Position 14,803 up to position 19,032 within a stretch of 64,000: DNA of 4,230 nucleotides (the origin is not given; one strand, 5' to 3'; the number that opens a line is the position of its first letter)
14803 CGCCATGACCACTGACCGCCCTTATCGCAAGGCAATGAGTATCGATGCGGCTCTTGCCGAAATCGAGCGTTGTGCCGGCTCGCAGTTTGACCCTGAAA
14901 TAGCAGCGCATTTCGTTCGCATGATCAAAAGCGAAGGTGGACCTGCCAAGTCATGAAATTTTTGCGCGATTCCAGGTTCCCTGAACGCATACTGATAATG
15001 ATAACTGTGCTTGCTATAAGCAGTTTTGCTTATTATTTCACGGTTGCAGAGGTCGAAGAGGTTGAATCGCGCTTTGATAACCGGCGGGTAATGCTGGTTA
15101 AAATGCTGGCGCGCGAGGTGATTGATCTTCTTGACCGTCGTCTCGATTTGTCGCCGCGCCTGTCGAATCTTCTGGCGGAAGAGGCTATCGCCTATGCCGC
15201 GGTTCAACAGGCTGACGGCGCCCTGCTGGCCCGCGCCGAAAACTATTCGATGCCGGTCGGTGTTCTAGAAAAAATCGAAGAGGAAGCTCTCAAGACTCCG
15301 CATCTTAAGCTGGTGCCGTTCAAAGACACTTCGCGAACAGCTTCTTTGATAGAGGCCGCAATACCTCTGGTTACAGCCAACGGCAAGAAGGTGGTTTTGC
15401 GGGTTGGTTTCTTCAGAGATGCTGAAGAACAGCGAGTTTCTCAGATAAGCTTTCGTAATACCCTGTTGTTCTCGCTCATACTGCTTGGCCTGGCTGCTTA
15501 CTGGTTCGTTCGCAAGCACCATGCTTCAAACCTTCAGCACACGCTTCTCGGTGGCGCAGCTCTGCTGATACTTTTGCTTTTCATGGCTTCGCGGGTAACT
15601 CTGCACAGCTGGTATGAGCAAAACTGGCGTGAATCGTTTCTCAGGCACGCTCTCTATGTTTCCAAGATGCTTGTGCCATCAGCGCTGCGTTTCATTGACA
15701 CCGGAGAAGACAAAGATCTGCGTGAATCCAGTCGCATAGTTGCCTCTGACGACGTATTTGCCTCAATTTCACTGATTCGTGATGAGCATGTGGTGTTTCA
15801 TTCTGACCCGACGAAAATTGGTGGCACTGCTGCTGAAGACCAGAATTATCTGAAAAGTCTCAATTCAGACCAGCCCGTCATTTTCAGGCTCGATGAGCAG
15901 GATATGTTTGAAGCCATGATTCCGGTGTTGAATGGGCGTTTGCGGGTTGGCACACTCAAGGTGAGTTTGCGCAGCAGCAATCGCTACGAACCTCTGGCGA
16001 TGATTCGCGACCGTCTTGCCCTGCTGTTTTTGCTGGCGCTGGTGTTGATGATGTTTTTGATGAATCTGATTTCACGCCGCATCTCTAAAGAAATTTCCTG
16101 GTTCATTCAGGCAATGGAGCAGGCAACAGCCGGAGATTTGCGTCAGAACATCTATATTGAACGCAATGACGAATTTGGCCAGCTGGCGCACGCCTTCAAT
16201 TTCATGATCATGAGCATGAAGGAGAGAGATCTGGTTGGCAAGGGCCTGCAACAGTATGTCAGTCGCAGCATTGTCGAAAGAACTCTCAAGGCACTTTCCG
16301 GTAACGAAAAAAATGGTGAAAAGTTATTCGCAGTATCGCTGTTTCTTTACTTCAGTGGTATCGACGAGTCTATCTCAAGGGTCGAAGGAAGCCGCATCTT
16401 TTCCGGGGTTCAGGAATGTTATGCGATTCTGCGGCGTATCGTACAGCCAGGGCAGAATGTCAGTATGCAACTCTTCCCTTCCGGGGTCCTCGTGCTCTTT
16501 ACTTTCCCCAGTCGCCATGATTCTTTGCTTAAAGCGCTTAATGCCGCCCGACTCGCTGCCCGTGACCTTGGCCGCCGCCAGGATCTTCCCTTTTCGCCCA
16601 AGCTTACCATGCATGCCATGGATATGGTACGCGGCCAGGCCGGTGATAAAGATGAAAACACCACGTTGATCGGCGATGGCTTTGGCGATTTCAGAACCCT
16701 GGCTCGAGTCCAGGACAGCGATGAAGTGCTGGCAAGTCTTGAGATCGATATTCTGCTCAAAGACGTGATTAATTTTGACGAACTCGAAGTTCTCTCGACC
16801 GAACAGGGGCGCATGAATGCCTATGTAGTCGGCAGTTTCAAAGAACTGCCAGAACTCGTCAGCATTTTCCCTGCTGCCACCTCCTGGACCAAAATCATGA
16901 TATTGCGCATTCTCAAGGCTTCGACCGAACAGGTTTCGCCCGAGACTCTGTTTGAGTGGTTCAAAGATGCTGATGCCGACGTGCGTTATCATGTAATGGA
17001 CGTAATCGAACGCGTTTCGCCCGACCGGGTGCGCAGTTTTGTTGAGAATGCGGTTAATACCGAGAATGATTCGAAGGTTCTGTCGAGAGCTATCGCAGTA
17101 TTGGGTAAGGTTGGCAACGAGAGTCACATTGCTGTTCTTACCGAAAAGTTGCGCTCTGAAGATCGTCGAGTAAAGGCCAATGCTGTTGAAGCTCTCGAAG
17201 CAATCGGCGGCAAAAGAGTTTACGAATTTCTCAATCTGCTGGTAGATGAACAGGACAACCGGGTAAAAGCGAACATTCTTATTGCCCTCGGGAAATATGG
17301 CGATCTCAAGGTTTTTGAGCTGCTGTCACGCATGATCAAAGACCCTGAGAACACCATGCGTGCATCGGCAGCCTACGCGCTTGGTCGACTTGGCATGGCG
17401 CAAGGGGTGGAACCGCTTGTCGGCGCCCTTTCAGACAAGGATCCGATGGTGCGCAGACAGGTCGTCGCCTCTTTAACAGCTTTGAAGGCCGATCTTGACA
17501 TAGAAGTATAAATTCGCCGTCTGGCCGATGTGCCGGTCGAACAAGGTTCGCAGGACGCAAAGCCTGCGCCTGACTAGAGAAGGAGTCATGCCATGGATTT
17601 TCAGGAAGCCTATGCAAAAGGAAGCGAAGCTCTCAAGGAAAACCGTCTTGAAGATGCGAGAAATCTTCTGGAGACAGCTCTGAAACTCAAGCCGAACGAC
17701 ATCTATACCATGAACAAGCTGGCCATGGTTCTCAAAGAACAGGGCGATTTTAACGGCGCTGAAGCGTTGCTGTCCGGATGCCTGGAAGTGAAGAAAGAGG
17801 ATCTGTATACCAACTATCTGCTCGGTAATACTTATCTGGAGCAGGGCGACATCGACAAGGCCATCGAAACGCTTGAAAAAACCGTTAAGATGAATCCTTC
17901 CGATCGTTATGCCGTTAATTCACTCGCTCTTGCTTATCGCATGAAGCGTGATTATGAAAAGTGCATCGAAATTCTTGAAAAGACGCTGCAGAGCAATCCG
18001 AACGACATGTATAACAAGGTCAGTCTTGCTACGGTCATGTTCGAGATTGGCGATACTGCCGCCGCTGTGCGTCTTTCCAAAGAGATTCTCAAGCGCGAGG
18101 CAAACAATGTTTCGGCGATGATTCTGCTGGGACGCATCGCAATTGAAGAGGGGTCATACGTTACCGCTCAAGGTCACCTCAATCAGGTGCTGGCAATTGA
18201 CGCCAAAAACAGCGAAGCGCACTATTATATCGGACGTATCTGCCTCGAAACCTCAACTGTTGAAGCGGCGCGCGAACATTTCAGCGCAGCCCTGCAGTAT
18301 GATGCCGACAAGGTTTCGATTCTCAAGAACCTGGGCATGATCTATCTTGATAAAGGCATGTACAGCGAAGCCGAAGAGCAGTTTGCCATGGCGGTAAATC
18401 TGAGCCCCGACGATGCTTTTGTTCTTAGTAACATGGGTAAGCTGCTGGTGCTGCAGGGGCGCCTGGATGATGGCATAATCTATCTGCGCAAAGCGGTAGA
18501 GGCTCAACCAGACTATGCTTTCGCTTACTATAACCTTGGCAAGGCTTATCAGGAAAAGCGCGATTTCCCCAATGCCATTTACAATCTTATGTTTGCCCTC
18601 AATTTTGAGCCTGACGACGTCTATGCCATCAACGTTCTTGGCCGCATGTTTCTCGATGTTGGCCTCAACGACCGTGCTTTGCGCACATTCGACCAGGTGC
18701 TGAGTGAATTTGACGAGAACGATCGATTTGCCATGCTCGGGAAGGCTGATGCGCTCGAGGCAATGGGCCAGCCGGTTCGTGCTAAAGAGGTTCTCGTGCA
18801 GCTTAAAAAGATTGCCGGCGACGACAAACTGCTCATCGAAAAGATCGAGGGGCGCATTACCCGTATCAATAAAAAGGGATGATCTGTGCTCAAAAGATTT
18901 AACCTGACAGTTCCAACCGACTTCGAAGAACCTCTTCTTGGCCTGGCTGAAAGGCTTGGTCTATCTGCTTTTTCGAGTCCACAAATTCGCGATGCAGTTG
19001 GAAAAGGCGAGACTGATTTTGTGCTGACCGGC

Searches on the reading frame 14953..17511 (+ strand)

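Call 70: search_protein_families(library=pfam, proteins=[window:14953-17511:+], max_evalue=0.000001)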
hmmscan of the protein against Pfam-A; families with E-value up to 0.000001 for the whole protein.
window:14953-17511:+ (852 aa): 5 families
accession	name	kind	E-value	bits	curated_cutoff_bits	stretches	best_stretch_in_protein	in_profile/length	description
PF13646.12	HEAT_2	-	6.7e-40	135.7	27.7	4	703-780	10-88/88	HEAT repeats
PF02985.28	HEAT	-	2.4e-11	43.2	23.5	0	820-844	3-27/31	HEAT repeat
PF00672.30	HAMP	-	2.5e-09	37.8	25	1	372-422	1-51/53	HAMP domain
PF13513.12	HEAT_EZ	-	6.1e-09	36.6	27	0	788-813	30-55/55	HEAT-like repeat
PF03130.22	HEAT_PBS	-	2.2e-07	31.2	20.9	0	803-828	2-27/27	PBS lyase HEAT-like repeat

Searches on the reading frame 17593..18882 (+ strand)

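Call 71: search_protein_families(library=pfam, proteins=[window:17593-18882:+], max_evalue=0.000001)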
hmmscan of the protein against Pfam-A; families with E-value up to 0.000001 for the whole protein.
window:17593-18882:+ (429 aa): 27 families (the best 25 are shown)
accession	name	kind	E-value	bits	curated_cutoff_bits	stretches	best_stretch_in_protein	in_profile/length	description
PF14559.12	TPR_19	-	6.5e-45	151.8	25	1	49-107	3-61/68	Tetratricopeptide repeat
PF07719.23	TPR_2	-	4.4e-43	142.3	27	0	75-104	5-34/34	Tetratricopeptide repeat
PF13432.12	TPR_16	-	4.4e-38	129.7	32.7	1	75-137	1-63/65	Tetratricopeptide repeat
PF13431.12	TPR_17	-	4.4e-36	120.5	24.4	0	298-329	2-33/34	Tetratricopeptide repeat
PF00515.34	TPR_1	-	7.5e-36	120.9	27.8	0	75-104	5-34/34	Tetratricopeptide repeat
PF13428.12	TPR_14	-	1e-34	115.8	23.5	0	75-108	5-38/44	Tetratricopeptide repeat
PF13414.12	TPR_11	-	1.9e-32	111.1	26.8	0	282-321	1-40/42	TPR repeat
PF13181.12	TPR_8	-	3.3e-31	105.2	25.7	0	74-103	4-33/34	Tetratricopeptide repeat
PF13424.12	TPR_12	-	1.6e-30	105.5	30.1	0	39-100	5-74/77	Tetratricopeptide repeat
PF23914.1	TPR_CcmH_CycH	-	1.5e-25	90.3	42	2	13-104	60-154/158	Cytochrome c-type biogenesis protein H TPR domain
PF13174.12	TPR_6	-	3.9e-21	74.6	26.3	0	75-102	4-31/33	Tetratricopeptide repeat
PF13176.12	TPR_7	-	1e-20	72.4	27.9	0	76-105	4-35/36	Tetratricopeptide repeat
PF12895.13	ANAPC3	-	1.4e-17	64.1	27.2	0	17-97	3-82/82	Anaphase-promoting complex, cyclosome, subunit 3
PF13374.12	TPR_10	-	3.4e-17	62.3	27.5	0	38-68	3-33/42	Tetratricopeptide repeat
PF13371.12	TPR_9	-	1.5e-15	57.4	35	0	13-67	5-59/73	Tetratricopeptide repeat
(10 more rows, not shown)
